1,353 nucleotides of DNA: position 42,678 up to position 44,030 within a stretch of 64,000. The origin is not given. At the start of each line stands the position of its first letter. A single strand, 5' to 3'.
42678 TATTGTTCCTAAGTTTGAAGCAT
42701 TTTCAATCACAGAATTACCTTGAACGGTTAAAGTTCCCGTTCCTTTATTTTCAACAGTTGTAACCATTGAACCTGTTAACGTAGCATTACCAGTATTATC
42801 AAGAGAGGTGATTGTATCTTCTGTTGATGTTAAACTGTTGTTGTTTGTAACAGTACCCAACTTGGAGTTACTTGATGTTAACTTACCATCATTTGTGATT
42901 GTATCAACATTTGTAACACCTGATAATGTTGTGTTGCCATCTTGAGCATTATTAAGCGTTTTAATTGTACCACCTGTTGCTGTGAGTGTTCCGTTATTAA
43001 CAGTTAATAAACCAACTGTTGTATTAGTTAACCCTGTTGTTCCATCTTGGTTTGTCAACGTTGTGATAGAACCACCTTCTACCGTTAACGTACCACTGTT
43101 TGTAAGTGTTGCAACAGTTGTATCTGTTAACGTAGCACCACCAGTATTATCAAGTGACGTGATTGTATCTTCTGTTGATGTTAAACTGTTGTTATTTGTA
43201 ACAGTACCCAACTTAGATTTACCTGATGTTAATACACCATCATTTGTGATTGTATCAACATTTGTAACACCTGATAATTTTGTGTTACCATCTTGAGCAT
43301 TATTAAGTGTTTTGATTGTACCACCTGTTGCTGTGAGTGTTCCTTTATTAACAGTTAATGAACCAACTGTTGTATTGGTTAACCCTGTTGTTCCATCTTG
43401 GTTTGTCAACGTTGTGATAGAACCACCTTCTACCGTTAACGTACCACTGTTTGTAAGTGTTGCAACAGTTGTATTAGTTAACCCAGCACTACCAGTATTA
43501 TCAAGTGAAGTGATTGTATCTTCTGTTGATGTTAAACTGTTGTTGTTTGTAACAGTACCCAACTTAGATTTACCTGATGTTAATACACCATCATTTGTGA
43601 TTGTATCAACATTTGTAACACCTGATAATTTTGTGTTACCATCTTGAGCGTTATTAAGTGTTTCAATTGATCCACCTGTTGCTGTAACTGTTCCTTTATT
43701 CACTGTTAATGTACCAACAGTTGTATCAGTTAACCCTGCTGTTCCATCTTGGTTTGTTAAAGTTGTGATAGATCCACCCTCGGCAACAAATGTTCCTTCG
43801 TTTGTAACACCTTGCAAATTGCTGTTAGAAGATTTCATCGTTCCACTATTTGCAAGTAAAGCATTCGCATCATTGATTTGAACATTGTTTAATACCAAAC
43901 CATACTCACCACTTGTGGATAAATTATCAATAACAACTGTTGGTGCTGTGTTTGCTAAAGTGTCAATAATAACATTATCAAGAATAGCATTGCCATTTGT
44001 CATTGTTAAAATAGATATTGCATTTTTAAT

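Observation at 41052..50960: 9.9-kb autotransporter with triplicated modular passenger and extensive tandem DNA repeats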

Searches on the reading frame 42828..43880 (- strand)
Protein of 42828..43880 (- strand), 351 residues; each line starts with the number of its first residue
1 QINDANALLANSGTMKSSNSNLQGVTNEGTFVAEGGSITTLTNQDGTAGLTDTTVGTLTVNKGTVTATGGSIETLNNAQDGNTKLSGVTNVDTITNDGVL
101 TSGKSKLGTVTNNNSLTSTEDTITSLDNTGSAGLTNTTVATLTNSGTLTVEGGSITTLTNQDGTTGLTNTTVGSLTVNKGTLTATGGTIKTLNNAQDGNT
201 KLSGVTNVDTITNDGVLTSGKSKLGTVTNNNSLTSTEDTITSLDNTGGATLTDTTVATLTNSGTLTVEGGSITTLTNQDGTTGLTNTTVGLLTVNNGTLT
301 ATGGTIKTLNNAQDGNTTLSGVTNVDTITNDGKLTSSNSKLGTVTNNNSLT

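Call 54: search_protein_families(library=ncbifam, proteins=[window:42828-43880:-], max_evalue=1)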
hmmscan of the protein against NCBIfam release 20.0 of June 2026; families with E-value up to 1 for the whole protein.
window:42828-43880:- (351 aa): 2 families
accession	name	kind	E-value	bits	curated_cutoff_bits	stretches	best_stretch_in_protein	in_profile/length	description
NF009728.0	PRK13254.1-2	equivalog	0.051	13.4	221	0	59-116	59-120/153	cytochrome c maturation protein CcmE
NF041306.1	RnaseHI_Halo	equivalog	0.064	13.1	300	1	77-133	76-129/197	ribonuclease HI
